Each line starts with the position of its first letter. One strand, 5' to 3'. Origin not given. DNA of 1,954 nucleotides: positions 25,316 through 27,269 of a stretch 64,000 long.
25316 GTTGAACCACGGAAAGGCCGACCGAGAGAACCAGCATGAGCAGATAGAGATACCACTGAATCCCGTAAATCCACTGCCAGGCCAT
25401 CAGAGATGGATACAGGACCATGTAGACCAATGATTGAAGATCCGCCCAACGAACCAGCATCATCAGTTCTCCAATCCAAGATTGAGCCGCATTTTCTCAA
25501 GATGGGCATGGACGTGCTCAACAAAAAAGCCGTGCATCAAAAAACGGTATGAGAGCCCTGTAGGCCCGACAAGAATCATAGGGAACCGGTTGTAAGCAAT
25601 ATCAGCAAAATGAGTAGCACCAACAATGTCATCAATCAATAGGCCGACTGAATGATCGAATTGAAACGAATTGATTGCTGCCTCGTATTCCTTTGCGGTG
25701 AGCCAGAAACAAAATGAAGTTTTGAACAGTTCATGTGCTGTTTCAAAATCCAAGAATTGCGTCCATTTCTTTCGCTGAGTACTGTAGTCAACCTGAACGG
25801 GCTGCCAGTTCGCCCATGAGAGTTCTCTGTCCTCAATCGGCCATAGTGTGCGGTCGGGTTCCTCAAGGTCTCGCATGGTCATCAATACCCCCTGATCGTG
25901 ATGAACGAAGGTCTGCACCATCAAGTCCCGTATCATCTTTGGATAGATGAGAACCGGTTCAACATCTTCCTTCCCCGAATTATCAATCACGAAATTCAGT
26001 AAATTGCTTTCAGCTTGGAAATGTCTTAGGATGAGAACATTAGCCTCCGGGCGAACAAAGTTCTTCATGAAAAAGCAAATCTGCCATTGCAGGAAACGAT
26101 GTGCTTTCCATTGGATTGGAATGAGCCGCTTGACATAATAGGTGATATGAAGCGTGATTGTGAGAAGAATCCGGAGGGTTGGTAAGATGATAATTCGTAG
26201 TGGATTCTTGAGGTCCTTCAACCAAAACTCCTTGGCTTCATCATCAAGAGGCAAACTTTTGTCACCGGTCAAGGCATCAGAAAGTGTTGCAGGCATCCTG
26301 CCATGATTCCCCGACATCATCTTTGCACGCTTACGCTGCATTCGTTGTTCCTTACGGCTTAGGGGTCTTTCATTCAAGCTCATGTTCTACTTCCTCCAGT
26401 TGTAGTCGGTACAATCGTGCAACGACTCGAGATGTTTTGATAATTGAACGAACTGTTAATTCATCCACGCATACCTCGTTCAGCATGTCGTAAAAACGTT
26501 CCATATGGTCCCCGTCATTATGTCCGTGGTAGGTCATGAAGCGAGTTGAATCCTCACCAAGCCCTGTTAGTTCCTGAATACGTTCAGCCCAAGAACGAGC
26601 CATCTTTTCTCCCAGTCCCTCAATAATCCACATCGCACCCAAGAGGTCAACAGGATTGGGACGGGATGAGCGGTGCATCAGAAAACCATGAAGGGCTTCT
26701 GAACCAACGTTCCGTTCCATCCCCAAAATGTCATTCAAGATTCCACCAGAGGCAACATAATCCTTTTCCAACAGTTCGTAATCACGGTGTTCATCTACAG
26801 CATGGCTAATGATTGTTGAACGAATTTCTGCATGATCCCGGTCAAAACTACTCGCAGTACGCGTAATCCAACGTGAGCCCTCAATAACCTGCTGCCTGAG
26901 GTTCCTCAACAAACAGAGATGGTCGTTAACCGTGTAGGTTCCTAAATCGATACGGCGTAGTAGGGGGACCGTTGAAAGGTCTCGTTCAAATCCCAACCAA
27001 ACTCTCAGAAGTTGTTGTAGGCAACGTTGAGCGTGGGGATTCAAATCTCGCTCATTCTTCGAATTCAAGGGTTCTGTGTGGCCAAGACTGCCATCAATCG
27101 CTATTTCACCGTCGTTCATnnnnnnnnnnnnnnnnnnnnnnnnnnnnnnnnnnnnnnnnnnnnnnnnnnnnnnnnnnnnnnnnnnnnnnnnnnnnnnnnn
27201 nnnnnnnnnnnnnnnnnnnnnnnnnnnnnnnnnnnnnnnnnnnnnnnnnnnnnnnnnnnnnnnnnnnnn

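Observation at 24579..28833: Five-gene translationally coupled operon pairing a KAS III-like enzyme with two O2-dependent iron enzymes and two unknown membrane proteins, in an archaeon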

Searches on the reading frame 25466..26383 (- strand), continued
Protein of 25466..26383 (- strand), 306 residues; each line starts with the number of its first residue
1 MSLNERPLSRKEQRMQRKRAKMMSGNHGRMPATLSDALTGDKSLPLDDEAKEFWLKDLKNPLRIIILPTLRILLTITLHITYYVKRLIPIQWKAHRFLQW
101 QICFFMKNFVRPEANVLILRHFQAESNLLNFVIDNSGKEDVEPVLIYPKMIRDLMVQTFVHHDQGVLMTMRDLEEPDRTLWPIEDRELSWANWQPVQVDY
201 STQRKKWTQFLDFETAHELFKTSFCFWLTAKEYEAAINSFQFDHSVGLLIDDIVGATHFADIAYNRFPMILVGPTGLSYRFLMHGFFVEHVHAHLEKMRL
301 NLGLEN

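Call 23: find_encoding_contigs(protein=P0281, flank=9000, max_places=2)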
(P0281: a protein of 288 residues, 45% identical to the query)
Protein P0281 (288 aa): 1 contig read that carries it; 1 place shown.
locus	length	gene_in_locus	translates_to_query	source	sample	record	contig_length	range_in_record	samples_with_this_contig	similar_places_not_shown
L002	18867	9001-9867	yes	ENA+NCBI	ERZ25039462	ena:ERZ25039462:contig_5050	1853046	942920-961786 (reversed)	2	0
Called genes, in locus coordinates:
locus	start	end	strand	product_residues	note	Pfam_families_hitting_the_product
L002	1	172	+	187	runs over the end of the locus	PF11578:DUF3237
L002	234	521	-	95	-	PF03692:CxxCxxCC (weak)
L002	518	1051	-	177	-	PF08327:AHSA1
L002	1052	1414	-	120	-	PF01022:HTH_5, PF12802:MarR_2 (weak), PF12840:HTH_20, PF13412:HTH_24 (weak), PF01047:MarR (weak)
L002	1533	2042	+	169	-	PF11157:DUF2937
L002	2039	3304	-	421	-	PF00070:Pyr_redox (weak), PF01134:GIDA (faint), PF01266:DAO (weak), PF01494:FAD_binding_3 (faint), PF07992:Pyr_redox_2, PF13450:NAD_binding_8 (weak), PF00070:Pyr_redox, PF22366:NDH2_C (weak), +3 more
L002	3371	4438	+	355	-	PF10005:Zn_ribbon_DZR_6, PF15887:Peptidase_Mx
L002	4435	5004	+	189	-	PF07298:NnrU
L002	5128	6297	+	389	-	PF13091:PLDc_2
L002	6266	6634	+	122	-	PF13091:PLDc_2, PF00614:PLDc (weak)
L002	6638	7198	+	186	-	-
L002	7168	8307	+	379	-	PF00109:ketoacyl-synt (weak), PF08541:ACP_syn_III_C (weak)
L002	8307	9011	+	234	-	PF14518:Haem_oxygenas_2 (weak)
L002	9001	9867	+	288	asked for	PF22523:DUF6999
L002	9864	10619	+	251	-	PF00106:adh_short, PF08659:KR (weak), PF13561:adh_short_C2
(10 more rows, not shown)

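Call 24: find_encoding_contigs(protein=P0293, flank=9000, max_places=2)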
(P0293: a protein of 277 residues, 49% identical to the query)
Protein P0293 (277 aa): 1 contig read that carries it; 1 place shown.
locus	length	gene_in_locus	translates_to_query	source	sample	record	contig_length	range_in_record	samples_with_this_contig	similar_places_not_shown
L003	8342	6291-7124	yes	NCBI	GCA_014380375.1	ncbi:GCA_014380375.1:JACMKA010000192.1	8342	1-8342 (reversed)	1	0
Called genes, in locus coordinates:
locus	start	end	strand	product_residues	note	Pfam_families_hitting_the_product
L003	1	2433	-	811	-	PF01435:Peptidase_M48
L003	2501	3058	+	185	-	-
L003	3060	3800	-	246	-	PF01381:HTH_3 (faint), PF13443:HTH_26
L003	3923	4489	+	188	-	-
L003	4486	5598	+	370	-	PF08545:ACP_syn_III (faint), PF08541:ACP_syn_III_C (weak)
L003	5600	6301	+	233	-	PF14518:Haem_oxygenas_2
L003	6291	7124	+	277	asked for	PF22523:DUF6999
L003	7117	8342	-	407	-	PF01882:DUF58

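Call 25: find_encoding_contigs(protein=P0202, flank=9000, max_places=2)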
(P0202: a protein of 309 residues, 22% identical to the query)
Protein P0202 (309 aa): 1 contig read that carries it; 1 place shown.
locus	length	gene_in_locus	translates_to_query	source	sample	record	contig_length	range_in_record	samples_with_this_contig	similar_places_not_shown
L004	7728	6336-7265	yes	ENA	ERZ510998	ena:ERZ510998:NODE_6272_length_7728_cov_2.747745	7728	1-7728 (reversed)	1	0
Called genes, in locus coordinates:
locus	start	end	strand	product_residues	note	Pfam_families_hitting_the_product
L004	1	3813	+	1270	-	?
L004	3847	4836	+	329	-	PF00487:FA_desaturase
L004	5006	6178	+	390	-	PF00108:Thiolase_N (faint), PF00109:ketoacyl-synt, PF08545:ACP_syn_III (faint), PF08541:ACP_syn_III_C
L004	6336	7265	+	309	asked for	PF22523:DUF6999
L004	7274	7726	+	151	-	?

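Call 27: predict_structure(alignment_id=A1)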
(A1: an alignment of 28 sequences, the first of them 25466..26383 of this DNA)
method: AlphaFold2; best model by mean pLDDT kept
length: 306 residues; sequences in the alignment: 28
mean_pLDDT: 92.7   pTM: 0.87
mean pLDDT of the five models: 92.7, 91.5, 91.0, 90.7, 90.1
residues with pLDDT >= 90: 257; 70-90: 37; 50-70: 11; < 50: 1
segments of 3 or more residues with pLDDT < 50: none
pLDDT, mean of each block of 10 residues (from residue 1): 74 90 66 88 91 94 94 97 95 95 97 97 97 97 96 88 93 92 97 95 91 96 96 95 97 97 95 93 96 96 85
secondary structure, 60 per line:
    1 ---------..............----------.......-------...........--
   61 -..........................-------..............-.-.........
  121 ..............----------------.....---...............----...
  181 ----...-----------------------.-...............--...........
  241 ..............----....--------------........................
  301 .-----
elements in order: H10-23 H34-40 H48-58 H62-87 H95-108 H112-134 H151-155 H159-173 H213-227 H230-254 H259-262 H277-301

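Call 32: fold_search(model_id=the predicted structure, library=pdb)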
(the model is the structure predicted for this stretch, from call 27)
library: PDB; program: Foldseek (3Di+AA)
matches with E <= 10: 124; with E <= 0.001: 0
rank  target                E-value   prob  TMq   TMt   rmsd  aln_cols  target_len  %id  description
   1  9prr_C                2.3e-01  0.15  0.15  0.16  17.5       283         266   11  X-ray crystal structure of Streptomyces cacaoi PolF in complex with iron and L-isoleucine (released 2025-10-15)
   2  9j3v_F                2.8e-01  0.12  0.14  0.16  18.0       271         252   13  Fe2+/Fe2+ PolF-L-isoleucine complex (released 2025-10-08)
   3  9prr_F                3.8e-01  0.12  0.15  0.16  17.8       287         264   11  X-ray crystal structure of Streptomyces cacaoi PolF in complex with iron and L-isoleucine (released 2025-10-15)
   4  9prr_D                4.3e-01  0.12  0.15  0.16  17.7       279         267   11  X-ray crystal structure of Streptomyces cacaoi PolF in complex with iron and L-isoleucine (released 2025-10-15)
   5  9j3v_A                4.3e-01  0.10  0.15  0.16  18.5       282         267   14  Fe2+/Fe2+ PolF-L-isoleucine complex (released 2025-10-08)
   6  9pj2_E                5.7e-01  0.10  0.15  0.16  18.4       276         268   13  Crystal structure of non-haem diiron azetidine synthase from Streptomyces cacaoi var. asoensis complexed with iron, L- (released 2025-12-24)
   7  9pj2_D                5.9e-01  0.10  0.15  0.16  17.8       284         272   10  Crystal structure of non-haem diiron azetidine synthase from Streptomyces cacaoi var. asoensis complexed with iron, L- (released 2025-12-24)
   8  9pj2_F                5.9e-01  0.09  0.15  0.16  19.6       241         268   14  Crystal structure of non-haem diiron azetidine synthase from Streptomyces cacaoi var. asoensis complexed with iron, L- (released 2025-12-24)
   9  9mri_D                5.9e-01  0.08  0.15  0.16  21.1       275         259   13  X-ray crystal structure of Streptomyces cacaoi PolF bound to Zn(II) (released 2025-10-22)
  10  9mri_F                6.2e-01  0.10  0.15  0.16  17.6       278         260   11  X-ray crystal structure of Streptomyces cacaoi PolF bound to Zn(II) (released 2025-10-22)
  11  3ahq                  6.2e-01  0.08  0.12  0.11  17.0       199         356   14  hyperactive human Ero1 (released 2010-12-22)
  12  9prr_E                7.1e-01  0.09  0.15  0.16  18.4       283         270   13  X-ray crystal structure of Streptomyces cacaoi PolF in complex with iron and L-isoleucine (released 2025-10-15)
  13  9prr_B                7.4e-01  0.08  0.15  0.16  19.4       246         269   12  X-ray crystal structure of Streptomyces cacaoi PolF in complex with iron and L-isoleucine (released 2025-10-15)
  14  9j29_B                7.8e-01  0.09  0.14  0.16  18.0       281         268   11  Fe/Fe-SzPolF-POIA complex (released 2025-10-08)
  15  9j3v_B                9.3e-01  0.08  0.15  0.16  18.2       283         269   13  Fe2+/Fe2+ PolF-L-isoleucine complex (released 2025-10-08)
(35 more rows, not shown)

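Call 44: search_solved_structures(query=A1, max_evalue=10)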
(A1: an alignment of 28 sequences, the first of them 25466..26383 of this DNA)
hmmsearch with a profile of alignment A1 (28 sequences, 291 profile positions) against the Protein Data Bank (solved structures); distinct sequences matched with E-value up to 10: 1.
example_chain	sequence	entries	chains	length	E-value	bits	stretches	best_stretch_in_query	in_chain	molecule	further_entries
4xnh_C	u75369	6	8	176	1.4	10.8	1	103-146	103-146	N-terminal acetyltransferase A complex subunit NAT5 | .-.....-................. NAT5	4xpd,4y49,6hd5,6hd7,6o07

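Call 90: search_protein_families(library=pfam, proteins=[L004:7274-7726:+, L004:3847-4833:+], max_evalue=0.01)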
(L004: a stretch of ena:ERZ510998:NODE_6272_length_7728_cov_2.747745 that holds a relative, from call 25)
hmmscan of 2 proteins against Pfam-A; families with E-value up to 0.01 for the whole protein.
L004:7274-7726:+ (151 aa): 2 families
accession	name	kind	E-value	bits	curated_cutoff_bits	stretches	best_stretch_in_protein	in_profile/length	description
PF01758.21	SBF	-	2.1e-25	90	24.3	1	12-151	1-144/191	Sodium Bile acid symporter family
PF13593.11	SBF_like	-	1.3e-08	35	25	1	10-150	35-171/313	SBF-like CPA transporter family (DUF4137)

L004:3847-4833:+ (329 aa): 1 family
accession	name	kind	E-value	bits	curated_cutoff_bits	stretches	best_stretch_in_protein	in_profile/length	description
PF00487.30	FA_desaturase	-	1.3e-16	61.6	29.7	1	45-270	2-225/253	Fatty acid desaturase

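Call 91: search_protein_families(library=ncbifam, alignment_id=A1, max_evalue=10)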
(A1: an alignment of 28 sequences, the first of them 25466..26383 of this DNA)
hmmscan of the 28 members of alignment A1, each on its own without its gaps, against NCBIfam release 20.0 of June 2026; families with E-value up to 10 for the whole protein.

A. member 1, window:25466-26383:- (306 aa): 0 families

B. families by the number of members that match (of 28 scanned): 3 families
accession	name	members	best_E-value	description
NF009798.0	PRK13285.2-1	1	0.074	flagellar assembly protein FliW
NF010464.0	PRK13889.1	1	0.12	conjugal transfer relaxase TraA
TIGR00128.1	fabD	1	0.25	ACP S-malonyltransferase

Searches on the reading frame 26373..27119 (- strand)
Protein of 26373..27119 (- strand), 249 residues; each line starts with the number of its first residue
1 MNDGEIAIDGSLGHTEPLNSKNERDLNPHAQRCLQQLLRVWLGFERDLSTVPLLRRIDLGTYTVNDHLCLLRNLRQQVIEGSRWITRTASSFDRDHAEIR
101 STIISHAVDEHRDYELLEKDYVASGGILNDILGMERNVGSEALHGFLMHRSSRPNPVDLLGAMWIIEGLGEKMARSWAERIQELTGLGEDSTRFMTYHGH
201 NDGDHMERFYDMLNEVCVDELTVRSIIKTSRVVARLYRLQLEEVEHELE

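Call 3: search_protein_families(library=pfam, proteins=[window:26373-27119:-], max_evalue=0.1)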
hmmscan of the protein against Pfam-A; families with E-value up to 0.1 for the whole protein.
window:26373-27119:- (249 aa): 2 families
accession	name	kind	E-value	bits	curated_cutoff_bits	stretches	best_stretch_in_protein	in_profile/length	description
PF14518.11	Haem_oxygenas_2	-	1.1e-08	35.6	28.9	1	146-236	84-175/177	Iron-containing redox enzyme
PF15595.11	Imm51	-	0.087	13.1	29.8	0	175-229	49-101/104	Immunity protein 51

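Call 4: search_protein_families(library=ncbifam, proteins=[window:26373-27119:-], max_evalue=0.1)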
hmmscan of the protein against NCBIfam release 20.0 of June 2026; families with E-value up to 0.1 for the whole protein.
window:26373-27119:- (249 aa): 0 families

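Call 34: search_solved_structures(query=window:26373-27119:-, max_evalue=1, show_alignments=2)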
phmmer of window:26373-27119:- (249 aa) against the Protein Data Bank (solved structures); distinct sequences matched with E-value up to 1: 1.
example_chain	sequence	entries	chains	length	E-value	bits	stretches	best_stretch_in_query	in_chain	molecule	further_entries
3dde_A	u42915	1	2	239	5e-06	29.4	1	106-229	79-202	TENA/THI-4 protein, Domain of Unknown Function with a Heme Oxygenase-like Fold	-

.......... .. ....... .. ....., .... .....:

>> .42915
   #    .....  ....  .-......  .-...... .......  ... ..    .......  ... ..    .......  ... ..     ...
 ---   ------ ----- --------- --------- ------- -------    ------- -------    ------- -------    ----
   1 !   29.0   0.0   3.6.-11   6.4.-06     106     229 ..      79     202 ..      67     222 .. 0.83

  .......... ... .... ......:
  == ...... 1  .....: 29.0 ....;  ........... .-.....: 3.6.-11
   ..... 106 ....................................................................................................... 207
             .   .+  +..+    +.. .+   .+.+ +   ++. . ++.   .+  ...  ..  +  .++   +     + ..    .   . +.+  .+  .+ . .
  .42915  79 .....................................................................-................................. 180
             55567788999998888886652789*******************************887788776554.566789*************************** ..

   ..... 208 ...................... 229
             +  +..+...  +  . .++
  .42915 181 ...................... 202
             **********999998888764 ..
